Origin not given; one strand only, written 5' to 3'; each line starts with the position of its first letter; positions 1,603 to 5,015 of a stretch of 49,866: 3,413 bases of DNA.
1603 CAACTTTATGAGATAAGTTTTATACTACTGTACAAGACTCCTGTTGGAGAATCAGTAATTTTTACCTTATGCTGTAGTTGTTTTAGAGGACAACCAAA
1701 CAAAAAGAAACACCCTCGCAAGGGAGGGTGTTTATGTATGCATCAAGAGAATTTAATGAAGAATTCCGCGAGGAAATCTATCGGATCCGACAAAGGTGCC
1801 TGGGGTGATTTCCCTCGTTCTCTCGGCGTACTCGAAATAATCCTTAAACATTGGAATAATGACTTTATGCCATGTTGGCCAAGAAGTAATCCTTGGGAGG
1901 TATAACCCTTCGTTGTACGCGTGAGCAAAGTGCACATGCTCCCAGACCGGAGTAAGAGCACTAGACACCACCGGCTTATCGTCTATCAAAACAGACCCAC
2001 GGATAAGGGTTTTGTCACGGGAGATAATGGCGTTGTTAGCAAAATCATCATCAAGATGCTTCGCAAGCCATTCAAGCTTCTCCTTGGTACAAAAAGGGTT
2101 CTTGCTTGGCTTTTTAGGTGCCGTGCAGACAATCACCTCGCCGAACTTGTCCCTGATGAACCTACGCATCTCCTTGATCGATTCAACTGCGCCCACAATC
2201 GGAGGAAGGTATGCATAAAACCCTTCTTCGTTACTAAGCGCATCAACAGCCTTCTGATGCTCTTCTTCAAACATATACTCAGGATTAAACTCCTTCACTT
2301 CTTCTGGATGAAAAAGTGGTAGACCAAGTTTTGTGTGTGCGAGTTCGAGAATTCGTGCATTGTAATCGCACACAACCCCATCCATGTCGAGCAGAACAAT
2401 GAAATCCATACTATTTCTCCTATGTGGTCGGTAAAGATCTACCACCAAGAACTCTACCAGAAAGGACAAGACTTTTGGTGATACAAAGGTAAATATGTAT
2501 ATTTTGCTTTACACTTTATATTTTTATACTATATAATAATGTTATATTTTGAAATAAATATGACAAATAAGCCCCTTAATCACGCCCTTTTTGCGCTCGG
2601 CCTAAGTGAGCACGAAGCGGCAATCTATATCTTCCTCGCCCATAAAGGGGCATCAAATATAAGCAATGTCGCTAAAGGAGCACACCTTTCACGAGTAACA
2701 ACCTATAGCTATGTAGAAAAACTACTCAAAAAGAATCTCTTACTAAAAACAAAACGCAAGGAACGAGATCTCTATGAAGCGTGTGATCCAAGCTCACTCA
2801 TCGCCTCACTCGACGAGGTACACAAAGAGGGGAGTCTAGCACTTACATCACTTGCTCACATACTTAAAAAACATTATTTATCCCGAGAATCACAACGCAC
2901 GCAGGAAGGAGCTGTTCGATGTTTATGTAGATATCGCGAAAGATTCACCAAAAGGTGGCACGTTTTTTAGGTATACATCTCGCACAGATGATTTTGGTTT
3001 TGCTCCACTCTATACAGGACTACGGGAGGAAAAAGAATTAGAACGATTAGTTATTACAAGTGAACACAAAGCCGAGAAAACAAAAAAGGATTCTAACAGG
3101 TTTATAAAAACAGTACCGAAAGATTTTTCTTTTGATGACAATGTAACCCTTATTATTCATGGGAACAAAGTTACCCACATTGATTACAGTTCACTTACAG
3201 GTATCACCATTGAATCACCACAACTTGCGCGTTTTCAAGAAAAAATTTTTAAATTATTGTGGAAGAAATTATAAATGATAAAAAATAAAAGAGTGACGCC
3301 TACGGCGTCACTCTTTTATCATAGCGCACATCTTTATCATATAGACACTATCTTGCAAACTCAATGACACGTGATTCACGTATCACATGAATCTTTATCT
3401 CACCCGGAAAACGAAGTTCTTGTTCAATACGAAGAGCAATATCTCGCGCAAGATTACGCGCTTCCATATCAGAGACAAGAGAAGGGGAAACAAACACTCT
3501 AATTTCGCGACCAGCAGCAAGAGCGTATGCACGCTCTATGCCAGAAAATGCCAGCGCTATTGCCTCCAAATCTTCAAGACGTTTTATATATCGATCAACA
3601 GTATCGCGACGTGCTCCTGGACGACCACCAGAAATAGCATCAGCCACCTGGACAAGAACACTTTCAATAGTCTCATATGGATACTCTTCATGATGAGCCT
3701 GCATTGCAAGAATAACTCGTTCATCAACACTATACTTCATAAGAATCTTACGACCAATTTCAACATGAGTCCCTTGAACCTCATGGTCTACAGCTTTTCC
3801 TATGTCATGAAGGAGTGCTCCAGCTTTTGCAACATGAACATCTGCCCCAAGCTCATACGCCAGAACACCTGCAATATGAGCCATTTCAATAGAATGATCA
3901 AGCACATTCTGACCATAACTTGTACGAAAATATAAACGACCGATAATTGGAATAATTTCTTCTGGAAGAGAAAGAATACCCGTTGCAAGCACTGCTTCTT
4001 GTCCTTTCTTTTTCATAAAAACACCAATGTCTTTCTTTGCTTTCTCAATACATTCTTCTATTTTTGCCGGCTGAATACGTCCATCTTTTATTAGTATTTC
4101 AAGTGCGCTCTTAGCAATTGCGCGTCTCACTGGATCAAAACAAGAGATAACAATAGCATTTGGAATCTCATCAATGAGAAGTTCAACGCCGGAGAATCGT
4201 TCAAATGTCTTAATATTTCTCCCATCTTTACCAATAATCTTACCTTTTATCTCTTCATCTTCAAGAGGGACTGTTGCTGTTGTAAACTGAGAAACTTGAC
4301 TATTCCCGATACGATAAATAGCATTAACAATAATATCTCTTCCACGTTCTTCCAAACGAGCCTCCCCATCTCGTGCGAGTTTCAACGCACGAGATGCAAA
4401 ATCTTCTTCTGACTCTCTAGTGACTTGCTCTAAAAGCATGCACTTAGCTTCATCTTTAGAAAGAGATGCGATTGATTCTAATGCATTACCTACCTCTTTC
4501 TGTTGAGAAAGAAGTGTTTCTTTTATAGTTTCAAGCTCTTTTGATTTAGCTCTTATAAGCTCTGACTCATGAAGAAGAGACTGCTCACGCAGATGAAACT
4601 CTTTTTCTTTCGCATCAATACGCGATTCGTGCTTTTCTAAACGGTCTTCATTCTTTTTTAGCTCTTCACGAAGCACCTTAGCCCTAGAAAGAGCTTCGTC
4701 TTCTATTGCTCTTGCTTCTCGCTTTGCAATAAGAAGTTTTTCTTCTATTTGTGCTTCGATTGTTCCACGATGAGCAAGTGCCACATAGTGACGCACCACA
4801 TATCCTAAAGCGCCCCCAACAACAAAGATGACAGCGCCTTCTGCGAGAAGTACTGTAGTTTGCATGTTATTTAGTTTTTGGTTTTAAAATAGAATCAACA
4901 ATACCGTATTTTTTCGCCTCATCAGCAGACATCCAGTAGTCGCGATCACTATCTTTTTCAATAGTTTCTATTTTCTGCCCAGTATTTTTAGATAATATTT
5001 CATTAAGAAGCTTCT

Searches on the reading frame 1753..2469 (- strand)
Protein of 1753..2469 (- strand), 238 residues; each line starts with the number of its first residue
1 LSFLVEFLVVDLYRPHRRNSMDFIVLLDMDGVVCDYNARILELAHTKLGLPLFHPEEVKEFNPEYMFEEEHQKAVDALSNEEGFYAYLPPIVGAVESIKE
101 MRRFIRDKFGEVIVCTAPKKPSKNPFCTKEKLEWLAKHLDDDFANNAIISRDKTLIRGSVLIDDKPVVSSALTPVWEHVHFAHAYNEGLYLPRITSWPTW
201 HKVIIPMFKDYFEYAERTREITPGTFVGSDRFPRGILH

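Call 17: search_protein_families(library=pfam, proteins=[window:1753-2469:-], max_evalue=0.001)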
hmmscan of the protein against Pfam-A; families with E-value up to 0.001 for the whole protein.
window:1753-2469:- (238 aa): 1 family
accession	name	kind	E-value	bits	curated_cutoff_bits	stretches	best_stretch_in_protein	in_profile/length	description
PF06941.18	NT5C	-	4.2e-20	72.8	24.8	1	24-204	3-174/180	5' nucleotidase, deoxy (Pyrimidine), cytosolic type C protein (NT5C)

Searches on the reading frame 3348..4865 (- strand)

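Call 17: search_protein_families(library=pfam, proteins=[window:3348-4865:-], max_evalue=0.001)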
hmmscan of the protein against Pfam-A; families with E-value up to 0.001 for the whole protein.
window:3348-4865:- (505 aa): 4 families
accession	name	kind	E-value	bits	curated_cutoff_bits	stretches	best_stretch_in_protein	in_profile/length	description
PF01966.28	HD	-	4.8e-16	59.5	22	1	321-412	1-114/116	HD domain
PF12072.13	RNase_Y_N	-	7e-15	55.4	32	1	37-186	48-197/201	RNase Y N-terminal region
PF00013.35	KH_1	-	0.00043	20.4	21.5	1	205-253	9-62/66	KH domain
PF08668.18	HDOD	-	0.00045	20.2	22.9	0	320-358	94-133/196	HDOD domain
